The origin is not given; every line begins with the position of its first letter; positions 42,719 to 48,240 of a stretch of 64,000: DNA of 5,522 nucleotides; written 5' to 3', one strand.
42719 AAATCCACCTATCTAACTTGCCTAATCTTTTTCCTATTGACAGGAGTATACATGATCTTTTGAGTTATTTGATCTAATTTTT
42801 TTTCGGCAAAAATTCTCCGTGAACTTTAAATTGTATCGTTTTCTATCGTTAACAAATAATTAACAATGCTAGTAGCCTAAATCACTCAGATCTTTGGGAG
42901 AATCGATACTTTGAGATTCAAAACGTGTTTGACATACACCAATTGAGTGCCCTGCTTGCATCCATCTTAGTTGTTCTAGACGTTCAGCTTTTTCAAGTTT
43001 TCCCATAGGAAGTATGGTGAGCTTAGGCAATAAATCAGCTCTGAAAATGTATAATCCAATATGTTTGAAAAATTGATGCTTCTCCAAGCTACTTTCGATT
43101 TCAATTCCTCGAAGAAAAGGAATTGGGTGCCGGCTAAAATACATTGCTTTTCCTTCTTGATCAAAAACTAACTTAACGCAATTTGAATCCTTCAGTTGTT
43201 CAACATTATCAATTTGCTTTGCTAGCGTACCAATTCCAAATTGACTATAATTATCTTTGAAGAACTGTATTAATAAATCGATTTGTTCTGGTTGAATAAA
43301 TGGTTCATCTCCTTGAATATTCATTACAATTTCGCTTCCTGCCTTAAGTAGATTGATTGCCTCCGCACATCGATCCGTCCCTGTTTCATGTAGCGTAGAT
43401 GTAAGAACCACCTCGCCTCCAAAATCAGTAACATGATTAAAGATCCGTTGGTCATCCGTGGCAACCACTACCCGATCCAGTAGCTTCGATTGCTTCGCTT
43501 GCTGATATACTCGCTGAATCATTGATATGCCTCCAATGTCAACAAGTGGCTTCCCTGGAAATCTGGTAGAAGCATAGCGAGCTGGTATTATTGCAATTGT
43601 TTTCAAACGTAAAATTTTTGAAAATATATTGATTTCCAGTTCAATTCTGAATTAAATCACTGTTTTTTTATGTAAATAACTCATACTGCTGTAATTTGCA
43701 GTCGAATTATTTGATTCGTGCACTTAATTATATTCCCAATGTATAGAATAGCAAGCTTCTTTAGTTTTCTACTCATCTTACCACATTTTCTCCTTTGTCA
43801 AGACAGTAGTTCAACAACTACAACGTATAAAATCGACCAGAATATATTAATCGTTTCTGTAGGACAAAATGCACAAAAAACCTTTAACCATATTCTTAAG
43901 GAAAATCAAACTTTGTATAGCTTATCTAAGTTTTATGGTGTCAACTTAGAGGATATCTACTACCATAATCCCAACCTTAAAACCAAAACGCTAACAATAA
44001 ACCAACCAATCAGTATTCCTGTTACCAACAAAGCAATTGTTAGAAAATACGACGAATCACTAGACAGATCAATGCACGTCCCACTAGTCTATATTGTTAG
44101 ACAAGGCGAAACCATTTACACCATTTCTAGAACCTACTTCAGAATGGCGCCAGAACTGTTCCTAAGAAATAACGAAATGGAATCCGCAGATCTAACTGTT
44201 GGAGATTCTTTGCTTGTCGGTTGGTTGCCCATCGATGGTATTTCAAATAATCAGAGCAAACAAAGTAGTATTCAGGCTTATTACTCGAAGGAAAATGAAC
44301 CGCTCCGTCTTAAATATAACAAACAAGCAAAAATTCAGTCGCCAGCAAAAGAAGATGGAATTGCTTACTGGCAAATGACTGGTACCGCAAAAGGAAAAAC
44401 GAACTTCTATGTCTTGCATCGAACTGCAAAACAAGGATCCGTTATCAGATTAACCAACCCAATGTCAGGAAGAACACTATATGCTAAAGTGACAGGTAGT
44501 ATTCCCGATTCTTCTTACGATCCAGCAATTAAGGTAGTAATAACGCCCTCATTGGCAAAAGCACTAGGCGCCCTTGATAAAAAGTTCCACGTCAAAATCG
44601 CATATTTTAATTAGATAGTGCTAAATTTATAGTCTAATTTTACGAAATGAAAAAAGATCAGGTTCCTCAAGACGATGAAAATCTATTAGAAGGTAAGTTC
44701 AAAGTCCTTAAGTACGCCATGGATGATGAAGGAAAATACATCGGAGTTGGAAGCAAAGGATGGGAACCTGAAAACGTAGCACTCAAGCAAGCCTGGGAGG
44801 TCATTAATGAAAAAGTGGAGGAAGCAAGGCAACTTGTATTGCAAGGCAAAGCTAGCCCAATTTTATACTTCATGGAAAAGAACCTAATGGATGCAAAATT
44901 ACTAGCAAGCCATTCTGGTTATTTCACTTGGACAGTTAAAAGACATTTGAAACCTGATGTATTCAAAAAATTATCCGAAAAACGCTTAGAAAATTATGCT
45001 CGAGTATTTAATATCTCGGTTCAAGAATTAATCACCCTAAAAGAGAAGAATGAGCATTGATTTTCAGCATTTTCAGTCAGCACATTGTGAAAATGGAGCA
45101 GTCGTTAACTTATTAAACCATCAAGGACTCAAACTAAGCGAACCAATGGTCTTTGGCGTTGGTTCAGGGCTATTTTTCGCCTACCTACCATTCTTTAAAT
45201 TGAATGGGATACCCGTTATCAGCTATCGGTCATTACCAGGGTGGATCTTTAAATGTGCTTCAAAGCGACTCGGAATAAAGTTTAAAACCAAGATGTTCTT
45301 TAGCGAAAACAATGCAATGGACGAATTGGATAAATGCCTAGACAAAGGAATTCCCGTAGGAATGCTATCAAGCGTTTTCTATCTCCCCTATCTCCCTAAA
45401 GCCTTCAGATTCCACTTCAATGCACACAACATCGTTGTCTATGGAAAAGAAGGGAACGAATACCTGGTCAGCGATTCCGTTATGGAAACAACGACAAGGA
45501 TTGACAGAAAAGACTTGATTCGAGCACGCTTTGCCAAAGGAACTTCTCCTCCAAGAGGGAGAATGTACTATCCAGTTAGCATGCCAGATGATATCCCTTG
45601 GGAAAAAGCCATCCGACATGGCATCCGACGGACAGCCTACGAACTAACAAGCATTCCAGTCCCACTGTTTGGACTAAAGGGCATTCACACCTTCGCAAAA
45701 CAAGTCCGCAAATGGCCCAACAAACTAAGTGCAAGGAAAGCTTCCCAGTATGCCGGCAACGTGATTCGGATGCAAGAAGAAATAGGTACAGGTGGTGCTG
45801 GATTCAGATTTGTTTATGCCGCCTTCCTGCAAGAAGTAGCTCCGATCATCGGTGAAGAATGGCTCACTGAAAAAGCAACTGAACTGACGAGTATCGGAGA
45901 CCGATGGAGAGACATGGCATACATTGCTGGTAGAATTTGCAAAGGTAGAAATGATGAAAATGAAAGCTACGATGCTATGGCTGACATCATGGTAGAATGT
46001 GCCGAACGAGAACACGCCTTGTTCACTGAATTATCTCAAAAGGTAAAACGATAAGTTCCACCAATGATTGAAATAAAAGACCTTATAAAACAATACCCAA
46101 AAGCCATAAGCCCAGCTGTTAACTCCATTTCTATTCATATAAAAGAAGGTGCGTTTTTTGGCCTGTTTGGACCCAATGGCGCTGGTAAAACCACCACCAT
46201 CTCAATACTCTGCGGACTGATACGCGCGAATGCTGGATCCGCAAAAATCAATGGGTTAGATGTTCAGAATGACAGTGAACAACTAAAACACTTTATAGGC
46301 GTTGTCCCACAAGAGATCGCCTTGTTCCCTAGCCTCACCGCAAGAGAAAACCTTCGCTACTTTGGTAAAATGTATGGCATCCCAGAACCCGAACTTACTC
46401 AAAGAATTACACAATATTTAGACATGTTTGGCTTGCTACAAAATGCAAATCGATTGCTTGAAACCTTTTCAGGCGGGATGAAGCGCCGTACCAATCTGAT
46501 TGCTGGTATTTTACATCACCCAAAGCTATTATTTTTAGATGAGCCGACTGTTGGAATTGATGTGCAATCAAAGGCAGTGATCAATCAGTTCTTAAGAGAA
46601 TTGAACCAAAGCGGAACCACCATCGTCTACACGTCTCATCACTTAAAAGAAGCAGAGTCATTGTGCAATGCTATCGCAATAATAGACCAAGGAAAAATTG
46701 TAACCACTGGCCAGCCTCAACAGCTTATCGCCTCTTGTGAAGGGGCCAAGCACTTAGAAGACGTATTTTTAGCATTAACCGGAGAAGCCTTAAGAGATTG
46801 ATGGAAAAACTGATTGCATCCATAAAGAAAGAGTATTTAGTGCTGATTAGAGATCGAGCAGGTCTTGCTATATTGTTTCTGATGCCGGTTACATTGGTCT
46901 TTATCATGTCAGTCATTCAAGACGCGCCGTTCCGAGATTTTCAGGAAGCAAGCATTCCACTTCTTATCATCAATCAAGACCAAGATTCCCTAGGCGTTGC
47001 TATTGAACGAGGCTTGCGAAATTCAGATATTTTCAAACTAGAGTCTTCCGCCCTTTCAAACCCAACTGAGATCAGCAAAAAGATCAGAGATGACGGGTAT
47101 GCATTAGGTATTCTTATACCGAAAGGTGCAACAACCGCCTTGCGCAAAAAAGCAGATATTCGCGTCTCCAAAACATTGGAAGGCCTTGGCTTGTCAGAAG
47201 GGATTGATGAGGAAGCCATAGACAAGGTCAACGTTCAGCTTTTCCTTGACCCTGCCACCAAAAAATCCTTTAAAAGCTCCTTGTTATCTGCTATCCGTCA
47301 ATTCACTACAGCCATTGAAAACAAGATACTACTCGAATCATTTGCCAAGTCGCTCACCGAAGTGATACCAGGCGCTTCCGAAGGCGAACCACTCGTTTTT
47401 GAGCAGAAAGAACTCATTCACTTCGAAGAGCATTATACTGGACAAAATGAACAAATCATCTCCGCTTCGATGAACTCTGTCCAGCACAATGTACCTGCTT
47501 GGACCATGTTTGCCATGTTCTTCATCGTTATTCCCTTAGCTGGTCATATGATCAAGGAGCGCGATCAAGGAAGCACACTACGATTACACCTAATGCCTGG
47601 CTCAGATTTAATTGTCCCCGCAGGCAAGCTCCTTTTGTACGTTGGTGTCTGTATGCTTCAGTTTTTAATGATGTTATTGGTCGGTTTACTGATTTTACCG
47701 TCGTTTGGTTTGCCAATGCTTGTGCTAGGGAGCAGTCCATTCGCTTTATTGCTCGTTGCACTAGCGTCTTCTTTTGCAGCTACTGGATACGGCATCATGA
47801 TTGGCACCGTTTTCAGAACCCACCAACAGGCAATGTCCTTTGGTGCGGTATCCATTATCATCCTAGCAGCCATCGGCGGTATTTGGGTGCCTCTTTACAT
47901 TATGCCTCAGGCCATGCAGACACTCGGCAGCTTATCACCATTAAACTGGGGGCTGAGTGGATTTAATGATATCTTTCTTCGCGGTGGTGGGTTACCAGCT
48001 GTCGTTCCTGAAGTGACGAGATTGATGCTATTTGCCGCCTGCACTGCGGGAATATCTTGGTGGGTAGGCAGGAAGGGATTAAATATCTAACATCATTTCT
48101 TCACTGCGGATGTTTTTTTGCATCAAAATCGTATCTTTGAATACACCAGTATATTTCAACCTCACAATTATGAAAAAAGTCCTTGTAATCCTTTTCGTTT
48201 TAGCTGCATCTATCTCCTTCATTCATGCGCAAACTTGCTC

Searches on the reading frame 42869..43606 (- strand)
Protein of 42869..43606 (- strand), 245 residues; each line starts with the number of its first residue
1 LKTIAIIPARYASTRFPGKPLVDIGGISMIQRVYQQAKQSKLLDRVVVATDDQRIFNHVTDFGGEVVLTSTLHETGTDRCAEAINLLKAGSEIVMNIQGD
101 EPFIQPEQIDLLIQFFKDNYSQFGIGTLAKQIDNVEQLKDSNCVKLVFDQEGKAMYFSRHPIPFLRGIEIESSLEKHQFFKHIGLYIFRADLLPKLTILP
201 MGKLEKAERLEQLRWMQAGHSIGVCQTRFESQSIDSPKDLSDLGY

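Call 72: search_protein_families(library=pfam, proteins=[window:42869-43606:-], max_evalue=0.0001)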
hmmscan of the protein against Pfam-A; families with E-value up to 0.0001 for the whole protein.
window:42869-43606:- (245 aa): 2 families
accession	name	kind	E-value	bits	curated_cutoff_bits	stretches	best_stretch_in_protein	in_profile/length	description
PF02348.25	CTP_transf_3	-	4.7e-61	206.8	22.6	1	4-222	1-217/217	Cytidylyltransferase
PF12804.13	NTP_transf_3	-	4.8e-08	33.8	27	1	14-121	10-116/160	MobA-like NTP transferase domain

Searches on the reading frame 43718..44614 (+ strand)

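Call 72: search_protein_families(library=pfam, proteins=[window:43718-44614:+], max_evalue=0.0001)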
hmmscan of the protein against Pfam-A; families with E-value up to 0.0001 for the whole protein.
window:43718-44614:+ (298 aa): 1 family
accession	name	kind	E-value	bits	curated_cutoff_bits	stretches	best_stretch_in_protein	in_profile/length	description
PF01476.26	LysM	-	2.4e-13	50.2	20.9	2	59-101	2-43/43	LysM domain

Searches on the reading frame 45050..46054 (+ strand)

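Call 72: search_protein_families(library=pfam, proteins=[window:45050-46054:+], max_evalue=0.0001)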
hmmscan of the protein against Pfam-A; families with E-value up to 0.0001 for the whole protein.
window:45050-46054:+ (334 aa): 2 families
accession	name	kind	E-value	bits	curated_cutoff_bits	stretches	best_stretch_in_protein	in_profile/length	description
PF16169.10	DUF4872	-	1.9e-54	184.5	28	1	154-328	1-173/173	Domain of unknown function (DUF4872)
PF14399.12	BtrH_N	-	1.4e-47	161.7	29.7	1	12-142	1-133/134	Butirosin biosynthesis protein H, N-terminal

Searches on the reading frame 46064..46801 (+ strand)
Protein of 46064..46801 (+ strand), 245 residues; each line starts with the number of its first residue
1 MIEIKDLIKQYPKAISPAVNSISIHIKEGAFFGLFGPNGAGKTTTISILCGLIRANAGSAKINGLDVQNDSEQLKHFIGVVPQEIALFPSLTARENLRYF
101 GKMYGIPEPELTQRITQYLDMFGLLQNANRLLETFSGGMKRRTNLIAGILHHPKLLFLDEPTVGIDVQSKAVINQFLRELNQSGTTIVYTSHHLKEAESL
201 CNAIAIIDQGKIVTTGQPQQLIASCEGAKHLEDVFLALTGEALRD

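Call 72: search_protein_families(library=pfam, proteins=[window:46064-46801:+], max_evalue=0.0001)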
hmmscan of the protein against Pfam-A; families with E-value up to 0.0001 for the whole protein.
window:46064-46801:+ (245 aa): 2 families
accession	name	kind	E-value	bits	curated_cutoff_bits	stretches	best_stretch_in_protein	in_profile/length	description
PF00005.33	ABC_tran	-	2.2e-31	109.7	25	1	20-162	2-136/137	ABC transporter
PF13304.12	AAA_21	-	2.4e-09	38.1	27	0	132-193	235-299/304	AAA domain, putative AbiEii toxin, Type IV TA system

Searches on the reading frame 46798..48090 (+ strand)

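Call 72: search_protein_families(library=pfam, proteins=[window:46798-48090:+], max_evalue=0.0001)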
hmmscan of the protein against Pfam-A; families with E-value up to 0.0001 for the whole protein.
window:46798-48090:+ (430 aa): 3 families
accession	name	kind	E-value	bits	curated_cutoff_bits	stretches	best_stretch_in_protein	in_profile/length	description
PF12698.13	ABC2_membrane_3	-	6.3e-29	101.6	31.6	1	21-422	2-347/347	ABC-2 family transporter protein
PF01061.29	ABC2_membrane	-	1.4e-15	57.8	26.9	1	226-393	46-210/211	ABC-2 type transporter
PF12679.13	ABC2_membrane_2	-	9.7e-07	28.7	27.2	1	7-382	2-232/283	ABC-2 family transporter protein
